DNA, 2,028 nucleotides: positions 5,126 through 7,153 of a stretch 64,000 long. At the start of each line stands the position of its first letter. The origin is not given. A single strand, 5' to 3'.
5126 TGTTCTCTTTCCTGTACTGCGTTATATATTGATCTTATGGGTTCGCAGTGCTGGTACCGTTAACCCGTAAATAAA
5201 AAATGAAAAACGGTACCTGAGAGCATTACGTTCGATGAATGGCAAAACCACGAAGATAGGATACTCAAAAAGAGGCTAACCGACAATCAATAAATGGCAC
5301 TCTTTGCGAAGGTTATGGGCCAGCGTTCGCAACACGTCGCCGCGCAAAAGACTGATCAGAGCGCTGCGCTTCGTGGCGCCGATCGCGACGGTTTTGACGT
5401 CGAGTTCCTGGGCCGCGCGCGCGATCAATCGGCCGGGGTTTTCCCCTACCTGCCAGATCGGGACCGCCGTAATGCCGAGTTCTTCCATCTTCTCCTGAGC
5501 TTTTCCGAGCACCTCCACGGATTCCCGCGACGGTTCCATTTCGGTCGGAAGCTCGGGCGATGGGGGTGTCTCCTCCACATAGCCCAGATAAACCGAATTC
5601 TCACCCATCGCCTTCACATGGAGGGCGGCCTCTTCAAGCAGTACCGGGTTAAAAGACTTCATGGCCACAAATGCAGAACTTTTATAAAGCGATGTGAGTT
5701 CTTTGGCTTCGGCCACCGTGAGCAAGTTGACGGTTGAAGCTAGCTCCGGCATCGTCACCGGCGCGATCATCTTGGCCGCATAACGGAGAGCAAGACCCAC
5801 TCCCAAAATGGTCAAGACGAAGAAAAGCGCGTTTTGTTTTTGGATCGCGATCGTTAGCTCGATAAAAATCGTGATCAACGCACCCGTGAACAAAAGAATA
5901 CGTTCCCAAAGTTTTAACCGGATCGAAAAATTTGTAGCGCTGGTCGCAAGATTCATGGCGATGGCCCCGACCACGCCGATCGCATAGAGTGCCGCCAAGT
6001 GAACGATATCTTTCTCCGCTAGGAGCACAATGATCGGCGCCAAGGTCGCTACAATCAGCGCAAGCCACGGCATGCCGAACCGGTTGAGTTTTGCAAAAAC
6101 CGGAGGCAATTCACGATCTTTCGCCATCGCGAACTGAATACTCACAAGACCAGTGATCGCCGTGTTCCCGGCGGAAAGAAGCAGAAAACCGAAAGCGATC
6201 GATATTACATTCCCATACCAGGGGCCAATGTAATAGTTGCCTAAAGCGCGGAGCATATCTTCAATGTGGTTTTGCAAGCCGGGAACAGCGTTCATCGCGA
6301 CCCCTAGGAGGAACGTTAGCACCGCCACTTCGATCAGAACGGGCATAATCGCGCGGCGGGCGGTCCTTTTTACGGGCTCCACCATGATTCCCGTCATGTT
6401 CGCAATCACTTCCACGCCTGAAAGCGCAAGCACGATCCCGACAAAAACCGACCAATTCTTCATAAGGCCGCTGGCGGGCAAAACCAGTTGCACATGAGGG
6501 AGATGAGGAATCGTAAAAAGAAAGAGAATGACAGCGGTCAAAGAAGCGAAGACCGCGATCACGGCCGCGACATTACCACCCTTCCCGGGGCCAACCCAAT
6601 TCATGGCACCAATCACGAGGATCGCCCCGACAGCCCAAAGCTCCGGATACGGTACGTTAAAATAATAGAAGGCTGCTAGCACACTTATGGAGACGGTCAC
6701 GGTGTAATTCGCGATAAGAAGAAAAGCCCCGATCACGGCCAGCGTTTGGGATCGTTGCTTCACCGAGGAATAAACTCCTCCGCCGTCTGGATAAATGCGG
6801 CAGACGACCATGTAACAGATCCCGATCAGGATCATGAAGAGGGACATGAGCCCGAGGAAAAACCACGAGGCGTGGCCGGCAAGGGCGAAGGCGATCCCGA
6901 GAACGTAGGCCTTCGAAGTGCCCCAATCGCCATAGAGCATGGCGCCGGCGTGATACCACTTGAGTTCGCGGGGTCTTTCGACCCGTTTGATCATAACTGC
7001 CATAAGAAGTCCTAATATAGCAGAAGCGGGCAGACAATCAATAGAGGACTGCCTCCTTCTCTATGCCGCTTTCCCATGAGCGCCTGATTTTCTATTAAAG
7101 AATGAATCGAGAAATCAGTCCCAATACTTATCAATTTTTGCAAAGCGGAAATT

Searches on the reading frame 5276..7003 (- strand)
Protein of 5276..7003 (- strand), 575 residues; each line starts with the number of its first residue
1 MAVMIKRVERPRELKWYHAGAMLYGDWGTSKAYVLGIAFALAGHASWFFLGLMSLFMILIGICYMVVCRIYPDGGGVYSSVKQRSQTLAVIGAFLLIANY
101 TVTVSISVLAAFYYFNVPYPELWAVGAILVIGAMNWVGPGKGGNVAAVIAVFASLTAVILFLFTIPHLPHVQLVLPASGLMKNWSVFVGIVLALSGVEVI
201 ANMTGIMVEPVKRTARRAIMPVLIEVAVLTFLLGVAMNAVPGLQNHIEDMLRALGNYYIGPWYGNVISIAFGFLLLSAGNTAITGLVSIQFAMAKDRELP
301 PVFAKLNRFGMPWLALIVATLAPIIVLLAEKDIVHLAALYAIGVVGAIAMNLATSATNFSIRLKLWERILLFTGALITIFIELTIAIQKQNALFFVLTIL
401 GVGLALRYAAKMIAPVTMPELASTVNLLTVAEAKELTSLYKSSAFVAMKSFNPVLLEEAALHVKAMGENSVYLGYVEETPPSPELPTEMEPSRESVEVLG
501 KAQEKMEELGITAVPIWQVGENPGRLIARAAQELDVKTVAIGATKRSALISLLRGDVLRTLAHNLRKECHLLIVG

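Call 54: search_protein_families(library=pfam, proteins=[window:5276-7003:-], max_evalue=0.001)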
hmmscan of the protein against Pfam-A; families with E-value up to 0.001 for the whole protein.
window:5276-7003:- (575 aa): 1 family
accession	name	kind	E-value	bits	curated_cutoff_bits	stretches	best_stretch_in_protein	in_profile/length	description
PF00582.32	Usp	-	5.4e-09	37.2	24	1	458-567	21-135/141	Universal stress protein family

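Call 62: find_homologous_proteins(query=window:5276-7003:-, max_evalue=1e-50)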
Query window:5276-7003:- (575 aa): 4889 proteins with E <= 1e-50 among 8000 candidates; the best 120 are listed.
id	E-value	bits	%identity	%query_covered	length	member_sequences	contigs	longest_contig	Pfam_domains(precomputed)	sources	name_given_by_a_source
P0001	0.0e+0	1111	88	100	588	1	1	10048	PF00582.33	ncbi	-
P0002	0.0e+0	1105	87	100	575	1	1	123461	PF13520.13,PF00582.33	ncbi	-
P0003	0.0e+0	1101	88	100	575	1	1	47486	PF00582.33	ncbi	ncbi:MAG: universal stress protein [Candidatus Omnitrophota bacterium]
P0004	0.0e+0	1099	88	100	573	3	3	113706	PF00582.33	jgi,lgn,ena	-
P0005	0.0e+0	1083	85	100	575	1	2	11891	PF13520.13,PF00582.33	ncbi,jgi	jgi:amino acid transporter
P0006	0.0e+0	1082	86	100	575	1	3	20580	PF00582.33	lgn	-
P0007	0.0e+0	1081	86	100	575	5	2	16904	PF00582.33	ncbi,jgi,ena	ncbi:MAG: universal stress protein [Candidatus Omnitrophota bacterium]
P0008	0.0e+0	1078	86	100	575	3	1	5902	PF00582.33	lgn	-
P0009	0.0e+0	1076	86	100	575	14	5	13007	PF00582.33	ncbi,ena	-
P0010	0.0e+0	1074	84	100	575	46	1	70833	PF00582.33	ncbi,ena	-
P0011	0.0e+0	1072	84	99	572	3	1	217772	PF00582.33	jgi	-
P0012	0.0e+0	1066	86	100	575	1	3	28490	PF00582.33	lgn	-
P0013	0.0e+0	1063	83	100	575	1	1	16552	PF00582.33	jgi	jgi:amino acid transporter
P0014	0.0e+0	1063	83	100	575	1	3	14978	PF13520.13,PF00582.33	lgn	-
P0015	0.0e+0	1062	84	100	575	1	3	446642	PF00582.33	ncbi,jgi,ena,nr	ncbi:MAG TPA: universal stress protein [Candidatus Omnitrophota bacterium]|nr:universal stress prote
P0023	0.0e+0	1051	82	100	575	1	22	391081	PF00582.33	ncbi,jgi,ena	-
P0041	4.0e-277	939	73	100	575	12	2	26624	PF13520.13,PF00582.33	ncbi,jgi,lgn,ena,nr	ncbi:MAG TPA: amino acid permease [Candidatus Omnitrophota bacterium]|nr:amino acid permease [Candid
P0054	5.6e-263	892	71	100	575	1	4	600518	PF00582.33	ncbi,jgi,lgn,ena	-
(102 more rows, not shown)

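Call 63: find_encoding_contigs(protein=P0002, flank=10000, max_places=1)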
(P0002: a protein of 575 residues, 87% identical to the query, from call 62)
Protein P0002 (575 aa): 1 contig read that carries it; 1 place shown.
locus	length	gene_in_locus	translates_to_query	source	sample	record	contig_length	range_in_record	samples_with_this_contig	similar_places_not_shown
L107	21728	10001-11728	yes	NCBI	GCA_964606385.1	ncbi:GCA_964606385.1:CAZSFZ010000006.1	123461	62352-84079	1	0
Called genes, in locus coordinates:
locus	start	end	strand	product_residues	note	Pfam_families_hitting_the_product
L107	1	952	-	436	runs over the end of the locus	PF02321:OEP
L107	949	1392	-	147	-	PF22381:Staph_reg_Sar_Rot, PF01047:MarR, PF12802:MarR_2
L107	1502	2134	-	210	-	PF01914:MarC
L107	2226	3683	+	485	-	PF08308:PEGA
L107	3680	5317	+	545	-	PF13632:Glyco_trans_2_3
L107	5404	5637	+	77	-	-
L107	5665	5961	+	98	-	-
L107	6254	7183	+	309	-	PF03741:TerC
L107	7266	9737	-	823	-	PF03030:H_PPase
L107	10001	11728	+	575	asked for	PF13520:AA_permease_2, PF00582:Usp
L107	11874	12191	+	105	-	-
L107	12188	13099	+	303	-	PF00532:Peripla_BP_1, PF13377:Peripla_BP_3, PF13407:Peripla_BP_4 (weak)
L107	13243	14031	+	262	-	PF02457:DAC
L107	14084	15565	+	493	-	PF00370:FGGY_N, PF02782:FGGY_C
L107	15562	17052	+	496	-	PF00890:FAD_binding_2, PF01266:DAO, PF07992:Pyr_redox_2 (weak), PF12831:FAD_oxidored (weak), PF13450:NAD_binding_8, PF16901:DAO_C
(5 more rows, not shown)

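Call 64: find_encoding_contigs(protein=P0015, flank=10000, max_places=1)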
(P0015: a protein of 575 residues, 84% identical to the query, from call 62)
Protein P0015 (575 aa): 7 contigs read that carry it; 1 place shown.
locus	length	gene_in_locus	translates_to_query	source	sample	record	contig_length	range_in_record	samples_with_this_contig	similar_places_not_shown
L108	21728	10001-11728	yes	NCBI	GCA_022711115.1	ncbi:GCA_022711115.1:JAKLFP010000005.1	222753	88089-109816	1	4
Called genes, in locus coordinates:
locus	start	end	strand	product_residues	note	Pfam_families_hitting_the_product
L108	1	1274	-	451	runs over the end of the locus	PF02321:OEP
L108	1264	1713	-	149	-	PF22381:Staph_reg_Sar_Rot (weak), PF01047:MarR, PF12802:MarR_2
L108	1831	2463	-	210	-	PF01914:MarC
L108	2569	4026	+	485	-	PF08308:PEGA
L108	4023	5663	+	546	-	PF13632:Glyco_trans_2_3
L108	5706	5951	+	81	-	-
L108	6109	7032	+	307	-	PF03741:TerC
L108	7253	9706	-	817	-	PF03030:H_PPase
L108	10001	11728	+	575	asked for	PF00582:Usp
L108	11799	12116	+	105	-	-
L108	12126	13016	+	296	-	PF00532:Peripla_BP_1, PF13377:Peripla_BP_3, PF13407:Peripla_BP_4 (weak)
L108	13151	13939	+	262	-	PF02457:DAC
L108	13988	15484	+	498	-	PF00370:FGGY_N, PF02782:FGGY_C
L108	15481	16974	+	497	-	PF00890:FAD_binding_2 (faint), PF01266:DAO, PF13450:NAD_binding_8 (faint), PF16901:DAO_C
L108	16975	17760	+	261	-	PF01026:TatD_DNase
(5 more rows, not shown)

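Call 65: find_encoding_contigs(protein=P0023, flank=10000, max_places=1)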
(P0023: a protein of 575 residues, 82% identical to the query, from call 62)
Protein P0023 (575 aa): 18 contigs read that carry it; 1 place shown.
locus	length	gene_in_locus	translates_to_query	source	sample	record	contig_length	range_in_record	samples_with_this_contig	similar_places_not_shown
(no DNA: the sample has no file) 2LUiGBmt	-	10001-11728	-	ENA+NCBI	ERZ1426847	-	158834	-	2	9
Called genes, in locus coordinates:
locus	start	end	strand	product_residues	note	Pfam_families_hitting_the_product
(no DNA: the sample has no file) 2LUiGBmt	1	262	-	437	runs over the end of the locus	PF02321:OEP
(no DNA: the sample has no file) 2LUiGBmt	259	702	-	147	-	PF22381:Staph_reg_Sar_Rot (weak), PF01047:MarR, PF12802:MarR_2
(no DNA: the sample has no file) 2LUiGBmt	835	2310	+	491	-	PF08308:PEGA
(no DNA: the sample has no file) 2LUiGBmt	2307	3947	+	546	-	PF13632:Glyco_trans_2_3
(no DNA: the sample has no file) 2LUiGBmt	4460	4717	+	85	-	-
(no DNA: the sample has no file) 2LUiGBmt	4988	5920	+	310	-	PF03741:TerC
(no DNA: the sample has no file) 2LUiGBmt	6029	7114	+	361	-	-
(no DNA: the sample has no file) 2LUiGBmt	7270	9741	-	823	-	PF03030:H_PPase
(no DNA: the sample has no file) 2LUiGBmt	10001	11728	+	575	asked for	PF00582:Usp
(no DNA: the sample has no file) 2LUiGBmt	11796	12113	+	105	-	PF18914:DUF5666 (faint)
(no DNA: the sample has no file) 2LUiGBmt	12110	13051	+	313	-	PF00532:Peripla_BP_1, PF13377:Peripla_BP_3, PF13407:Peripla_BP_4 (weak)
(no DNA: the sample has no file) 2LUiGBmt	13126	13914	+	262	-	PF02457:DAC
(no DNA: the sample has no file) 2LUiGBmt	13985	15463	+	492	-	PF00370:FGGY_N, PF02782:FGGY_C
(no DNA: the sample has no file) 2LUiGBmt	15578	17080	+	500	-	PF00890:FAD_binding_2 (weak), PF01266:DAO, PF07992:Pyr_redox_2 (faint), PF12831:FAD_oxidored (faint), PF13450:NAD_binding_8, PF16901:DAO_C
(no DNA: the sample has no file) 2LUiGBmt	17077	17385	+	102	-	-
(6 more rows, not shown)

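Call 66: find_encoding_contigs(protein=P0004, flank=10000, max_places=1)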
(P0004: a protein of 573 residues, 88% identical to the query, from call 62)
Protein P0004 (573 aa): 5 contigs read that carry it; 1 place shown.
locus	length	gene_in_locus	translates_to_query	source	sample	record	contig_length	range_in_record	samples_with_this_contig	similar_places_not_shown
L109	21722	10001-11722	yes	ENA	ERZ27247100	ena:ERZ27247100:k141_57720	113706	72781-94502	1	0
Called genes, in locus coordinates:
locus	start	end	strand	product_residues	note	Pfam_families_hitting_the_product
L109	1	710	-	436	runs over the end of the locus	PF02321:OEP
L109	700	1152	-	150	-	PF22381:Staph_reg_Sar_Rot (weak), PF12802:MarR_2, PF01047:MarR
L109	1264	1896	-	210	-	PF01914:MarC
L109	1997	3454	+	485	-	PF08308:PEGA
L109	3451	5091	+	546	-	PF13632:Glyco_trans_2_3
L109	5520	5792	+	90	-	-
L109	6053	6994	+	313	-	PF03741:TerC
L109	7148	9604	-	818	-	PF03030:H_PPase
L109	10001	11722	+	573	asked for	PF00582:Usp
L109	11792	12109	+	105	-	-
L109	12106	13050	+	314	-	PF00532:Peripla_BP_1, PF13407:Peripla_BP_4, PF13377:Peripla_BP_3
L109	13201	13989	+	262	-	PF02457:DAC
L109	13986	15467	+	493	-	PF00370:FGGY_N, PF02782:FGGY_C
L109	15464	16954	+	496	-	PF00890:FAD_binding_2, PF01266:DAO, PF07992:Pyr_redox_2 (faint), PF12831:FAD_oxidored (weak), PF13450:NAD_binding_8, PF16901:DAO_C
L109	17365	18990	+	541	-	PF00005:ABC_tran, PF02463:SMC_N (faint), PF13304:AAA_21 (faint), PF12848:ABC_tran_Xtn, PF00005:ABC_tran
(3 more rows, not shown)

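Call 67: find_encoding_contigs(protein=P0041, flank=10000, max_places=1)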
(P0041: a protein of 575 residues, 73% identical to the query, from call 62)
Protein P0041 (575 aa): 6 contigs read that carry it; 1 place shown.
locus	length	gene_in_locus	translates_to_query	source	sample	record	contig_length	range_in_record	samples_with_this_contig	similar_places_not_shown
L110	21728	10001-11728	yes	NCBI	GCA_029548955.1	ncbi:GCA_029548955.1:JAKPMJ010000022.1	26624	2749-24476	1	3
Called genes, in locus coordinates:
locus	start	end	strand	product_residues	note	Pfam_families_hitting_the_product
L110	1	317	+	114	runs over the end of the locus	PF24575:TPR_Slam (faint), PF13174:TPR_6 (faint), PF13428:TPR_14 (faint)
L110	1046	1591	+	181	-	PF00156:Pribosyltran, PF14681:UPRTase (weak)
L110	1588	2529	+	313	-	PF02729:OTCace_N, PF00185:OTCace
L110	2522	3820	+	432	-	PF07969:Amidohydro_3 (faint), PF01979:Amidohydro_1, PF12890:DHOase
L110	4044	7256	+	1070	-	PF25596:CPSase_L_D1, PF02222:ATP-grasp, PF02786:CPSase_L_D2, PF07478:Dala_Dala_lig_C, PF02787:CPSase_L_D3, PF25596:CPSase_L_D1, PF02786:CPSase_L_D2, PF02222:ATP-grasp, +8 more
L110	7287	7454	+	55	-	-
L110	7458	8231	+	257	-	PF10418:DHODB_Fe-S_bind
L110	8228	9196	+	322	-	PF01180:DHO_dh, PF01207:Dus (faint)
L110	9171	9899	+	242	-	PF00215:OMPdecase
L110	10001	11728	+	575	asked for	PF13520:AA_permease_2, PF00582:Usp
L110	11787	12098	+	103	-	-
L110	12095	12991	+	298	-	PF00532:Peripla_BP_1 (weak), PF13377:Peripla_BP_3, PF13407:Peripla_BP_4 (faint)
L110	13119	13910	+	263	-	PF02457:DAC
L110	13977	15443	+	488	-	PF00370:FGGY_N, PF02782:FGGY_C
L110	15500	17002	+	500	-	PF00890:FAD_binding_2 (weak), PF01266:DAO, PF01494:FAD_binding_3 (weak), PF16901:DAO_C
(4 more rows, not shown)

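Call 68: find_encoding_contigs(protein=P0054, flank=10000, max_places=1)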
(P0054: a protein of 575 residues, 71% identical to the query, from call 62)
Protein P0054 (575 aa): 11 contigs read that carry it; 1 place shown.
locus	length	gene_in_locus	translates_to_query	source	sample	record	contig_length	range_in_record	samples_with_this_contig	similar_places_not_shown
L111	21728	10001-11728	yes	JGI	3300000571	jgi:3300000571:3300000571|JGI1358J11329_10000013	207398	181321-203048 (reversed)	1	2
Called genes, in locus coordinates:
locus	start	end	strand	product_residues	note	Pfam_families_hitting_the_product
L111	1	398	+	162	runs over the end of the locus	PF00436:SSB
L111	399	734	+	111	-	PF01084:Ribosomal_S18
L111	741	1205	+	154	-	PF01281:Ribosomal_L9_N, PF03948:Ribosomal_L9_C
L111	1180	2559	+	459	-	PF00772:DnaB, PF13481:AAA_25, PF03796:DnaB_C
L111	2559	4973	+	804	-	PF07244:POTRA, PF08478:POTRA_1 (faint), PF08479:POTRA_2 (faint), PF07244:POTRA, PF01103:Omp85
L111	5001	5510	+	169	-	PF03938:OmpH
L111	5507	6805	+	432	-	PF03331:LpxC, PF07977:FabA, PF22818:ApeI-like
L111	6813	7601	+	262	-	PF25084:LbH_EIF2B (faint), PF25087:GMPPB_C (faint), PF00132:Hexapep, PF13720:Acetyltransf_11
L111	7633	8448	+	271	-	PF17930:LpxI_N, PF06230:LpxI_C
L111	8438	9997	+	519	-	PF01590:GAF, PF13185:GAF_2, PF13492:GAF_3 (weak), PF00158:Sigma54_activat, PF14532:Sigma54_activ_2, PF07728:AAA_5 (weak), PF25601:AAA_lid_14, PF02954:HTH_8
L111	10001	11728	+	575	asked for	PF00582:Usp (weak)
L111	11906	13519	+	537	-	PF00909:Ammonium_transp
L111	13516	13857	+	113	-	PF00543:P-II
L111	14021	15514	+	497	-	PF03951:Gln-synt_N, PF00120:Gln-synt_C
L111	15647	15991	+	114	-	-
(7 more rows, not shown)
